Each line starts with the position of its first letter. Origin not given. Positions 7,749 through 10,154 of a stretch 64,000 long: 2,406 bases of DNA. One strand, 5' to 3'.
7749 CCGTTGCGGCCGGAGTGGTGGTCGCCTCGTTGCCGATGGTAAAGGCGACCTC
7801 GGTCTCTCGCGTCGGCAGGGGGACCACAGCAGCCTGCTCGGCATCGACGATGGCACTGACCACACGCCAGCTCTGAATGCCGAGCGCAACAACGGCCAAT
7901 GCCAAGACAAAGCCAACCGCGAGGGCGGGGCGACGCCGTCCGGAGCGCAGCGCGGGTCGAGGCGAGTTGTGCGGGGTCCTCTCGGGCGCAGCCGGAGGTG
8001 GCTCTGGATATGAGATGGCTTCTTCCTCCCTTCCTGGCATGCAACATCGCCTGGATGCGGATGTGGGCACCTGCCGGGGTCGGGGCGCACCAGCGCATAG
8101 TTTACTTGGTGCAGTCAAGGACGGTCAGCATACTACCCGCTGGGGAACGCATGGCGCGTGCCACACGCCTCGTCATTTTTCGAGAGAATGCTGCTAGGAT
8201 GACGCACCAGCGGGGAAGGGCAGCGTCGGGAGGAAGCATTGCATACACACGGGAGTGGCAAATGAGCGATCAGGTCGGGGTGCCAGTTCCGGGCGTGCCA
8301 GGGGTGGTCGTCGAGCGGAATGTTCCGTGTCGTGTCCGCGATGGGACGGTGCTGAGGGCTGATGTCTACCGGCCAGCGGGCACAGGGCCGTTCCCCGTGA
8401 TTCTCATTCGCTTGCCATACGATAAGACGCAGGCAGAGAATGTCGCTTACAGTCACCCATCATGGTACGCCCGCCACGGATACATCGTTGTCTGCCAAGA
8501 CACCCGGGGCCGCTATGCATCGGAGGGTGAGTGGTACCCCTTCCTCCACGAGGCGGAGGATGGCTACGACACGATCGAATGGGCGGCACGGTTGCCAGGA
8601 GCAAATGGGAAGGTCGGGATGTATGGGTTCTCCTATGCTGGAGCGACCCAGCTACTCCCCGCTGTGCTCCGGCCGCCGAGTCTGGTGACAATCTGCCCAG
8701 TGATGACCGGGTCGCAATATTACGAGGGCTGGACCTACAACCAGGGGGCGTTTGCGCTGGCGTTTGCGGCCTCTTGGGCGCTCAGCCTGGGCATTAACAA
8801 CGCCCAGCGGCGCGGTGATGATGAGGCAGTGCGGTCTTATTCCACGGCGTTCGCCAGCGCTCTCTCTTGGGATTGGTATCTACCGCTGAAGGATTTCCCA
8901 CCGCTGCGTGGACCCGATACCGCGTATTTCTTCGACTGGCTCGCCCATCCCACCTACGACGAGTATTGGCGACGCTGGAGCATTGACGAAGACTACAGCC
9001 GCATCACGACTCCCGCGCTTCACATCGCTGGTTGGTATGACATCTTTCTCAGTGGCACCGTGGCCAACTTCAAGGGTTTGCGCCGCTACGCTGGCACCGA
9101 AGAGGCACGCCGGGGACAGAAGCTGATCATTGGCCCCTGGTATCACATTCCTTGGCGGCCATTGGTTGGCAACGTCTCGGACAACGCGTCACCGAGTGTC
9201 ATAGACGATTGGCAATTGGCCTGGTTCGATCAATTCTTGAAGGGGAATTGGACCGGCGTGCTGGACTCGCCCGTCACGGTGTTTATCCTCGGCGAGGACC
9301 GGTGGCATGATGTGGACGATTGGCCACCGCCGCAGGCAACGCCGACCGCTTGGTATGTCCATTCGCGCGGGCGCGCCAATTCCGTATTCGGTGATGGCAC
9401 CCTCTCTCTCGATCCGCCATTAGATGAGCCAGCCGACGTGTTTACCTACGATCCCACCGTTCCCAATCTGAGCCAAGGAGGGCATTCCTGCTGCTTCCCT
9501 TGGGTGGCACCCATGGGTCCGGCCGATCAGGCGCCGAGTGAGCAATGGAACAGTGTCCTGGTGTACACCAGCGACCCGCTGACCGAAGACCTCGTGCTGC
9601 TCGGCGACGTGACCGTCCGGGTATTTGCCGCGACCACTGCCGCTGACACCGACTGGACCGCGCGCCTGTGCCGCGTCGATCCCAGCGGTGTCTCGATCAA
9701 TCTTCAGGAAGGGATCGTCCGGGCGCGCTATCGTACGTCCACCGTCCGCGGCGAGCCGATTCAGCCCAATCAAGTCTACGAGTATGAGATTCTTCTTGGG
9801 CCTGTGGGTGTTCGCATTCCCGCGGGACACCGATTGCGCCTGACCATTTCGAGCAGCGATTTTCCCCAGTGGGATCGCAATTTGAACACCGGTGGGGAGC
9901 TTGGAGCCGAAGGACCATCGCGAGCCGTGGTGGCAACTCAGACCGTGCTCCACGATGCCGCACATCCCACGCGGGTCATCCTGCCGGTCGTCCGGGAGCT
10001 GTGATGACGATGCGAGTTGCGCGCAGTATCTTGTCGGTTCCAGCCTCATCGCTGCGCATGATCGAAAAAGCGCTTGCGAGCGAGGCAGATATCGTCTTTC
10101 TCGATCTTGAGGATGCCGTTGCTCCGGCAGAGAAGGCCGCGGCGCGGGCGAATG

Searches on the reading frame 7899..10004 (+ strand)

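Call 79: search_protein_families(library=pfam, proteins=[window:7899-10004:+], max_evalue=0.00001)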
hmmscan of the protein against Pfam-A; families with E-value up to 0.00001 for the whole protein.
window:7899-10004:+ (701 aa): 2 families
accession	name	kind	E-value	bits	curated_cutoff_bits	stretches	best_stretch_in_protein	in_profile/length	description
PF02129.25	Peptidase_S15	-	4.3e-67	227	23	1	148-417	1-261/262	X-Pro dipeptidyl-peptidase (S15 family)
PF08530.16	PepX_C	-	3.2e-41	142.1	22.5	1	457-693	7-216/217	X-Pro dipeptidyl-peptidase C-terminal non-catalytic domain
